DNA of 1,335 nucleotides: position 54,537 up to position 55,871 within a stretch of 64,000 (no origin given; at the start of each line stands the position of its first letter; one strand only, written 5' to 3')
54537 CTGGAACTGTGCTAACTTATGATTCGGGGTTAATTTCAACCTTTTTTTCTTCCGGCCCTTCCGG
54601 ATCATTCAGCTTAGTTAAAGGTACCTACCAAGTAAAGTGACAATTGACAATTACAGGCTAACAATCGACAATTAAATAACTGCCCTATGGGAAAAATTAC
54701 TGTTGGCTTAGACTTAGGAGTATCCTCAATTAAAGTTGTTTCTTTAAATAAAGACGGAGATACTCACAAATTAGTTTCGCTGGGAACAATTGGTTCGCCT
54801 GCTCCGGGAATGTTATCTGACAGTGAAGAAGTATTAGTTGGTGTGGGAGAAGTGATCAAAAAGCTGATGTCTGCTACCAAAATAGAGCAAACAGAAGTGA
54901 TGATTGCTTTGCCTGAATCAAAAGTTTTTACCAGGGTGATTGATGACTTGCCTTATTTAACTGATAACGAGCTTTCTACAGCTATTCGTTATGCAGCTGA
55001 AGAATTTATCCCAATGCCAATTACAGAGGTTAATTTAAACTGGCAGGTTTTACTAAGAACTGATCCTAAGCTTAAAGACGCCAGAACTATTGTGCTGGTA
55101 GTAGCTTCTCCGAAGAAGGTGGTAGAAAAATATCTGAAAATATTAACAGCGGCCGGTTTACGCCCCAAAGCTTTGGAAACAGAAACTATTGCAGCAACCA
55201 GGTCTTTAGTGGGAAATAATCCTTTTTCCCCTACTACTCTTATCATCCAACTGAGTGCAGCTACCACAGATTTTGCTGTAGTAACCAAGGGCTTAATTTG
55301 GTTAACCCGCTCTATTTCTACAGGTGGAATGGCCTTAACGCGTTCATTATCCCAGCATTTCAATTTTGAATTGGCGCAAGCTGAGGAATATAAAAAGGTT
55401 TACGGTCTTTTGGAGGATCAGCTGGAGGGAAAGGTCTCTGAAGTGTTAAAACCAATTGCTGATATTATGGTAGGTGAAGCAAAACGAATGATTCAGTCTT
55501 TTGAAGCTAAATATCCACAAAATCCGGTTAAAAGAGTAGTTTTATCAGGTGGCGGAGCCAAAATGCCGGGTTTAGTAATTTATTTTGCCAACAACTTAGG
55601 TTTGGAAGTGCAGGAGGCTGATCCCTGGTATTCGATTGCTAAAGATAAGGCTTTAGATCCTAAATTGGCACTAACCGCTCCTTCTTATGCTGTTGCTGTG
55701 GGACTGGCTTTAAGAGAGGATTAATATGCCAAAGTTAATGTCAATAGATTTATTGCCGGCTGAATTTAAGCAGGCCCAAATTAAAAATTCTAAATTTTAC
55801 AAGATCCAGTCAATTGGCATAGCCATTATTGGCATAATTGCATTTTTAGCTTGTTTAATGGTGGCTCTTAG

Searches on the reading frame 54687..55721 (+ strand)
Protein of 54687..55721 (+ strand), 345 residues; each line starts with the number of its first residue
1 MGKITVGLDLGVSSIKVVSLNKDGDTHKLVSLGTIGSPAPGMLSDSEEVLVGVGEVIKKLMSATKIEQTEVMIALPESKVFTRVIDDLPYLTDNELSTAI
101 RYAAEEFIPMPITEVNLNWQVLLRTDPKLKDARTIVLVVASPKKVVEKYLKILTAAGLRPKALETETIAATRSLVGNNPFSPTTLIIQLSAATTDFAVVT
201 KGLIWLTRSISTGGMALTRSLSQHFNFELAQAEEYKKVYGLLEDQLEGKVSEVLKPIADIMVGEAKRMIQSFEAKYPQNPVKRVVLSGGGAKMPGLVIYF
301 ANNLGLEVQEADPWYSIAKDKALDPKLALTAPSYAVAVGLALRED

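Call 76: search_protein_families(library=pfam, proteins=[window:54687-55721:+], max_evalue=0.001)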
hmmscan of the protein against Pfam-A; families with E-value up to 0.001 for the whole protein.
window:54687-55721:+ (345 aa): 3 families
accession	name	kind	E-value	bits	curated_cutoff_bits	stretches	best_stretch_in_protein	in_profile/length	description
PF11104.14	PilM_2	-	1.8e-51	175.5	27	1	7-344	1-339/340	Type IV pilus assembly protein PilM;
PF14450.12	FtsA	-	2.4e-11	44.5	31.8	1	192-339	8-127/127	Cell division protein FtsA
PF06723.19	MreB_Mbl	-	1.3e-06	27.9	27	0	152-224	115-187/327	MreB/Mbl protein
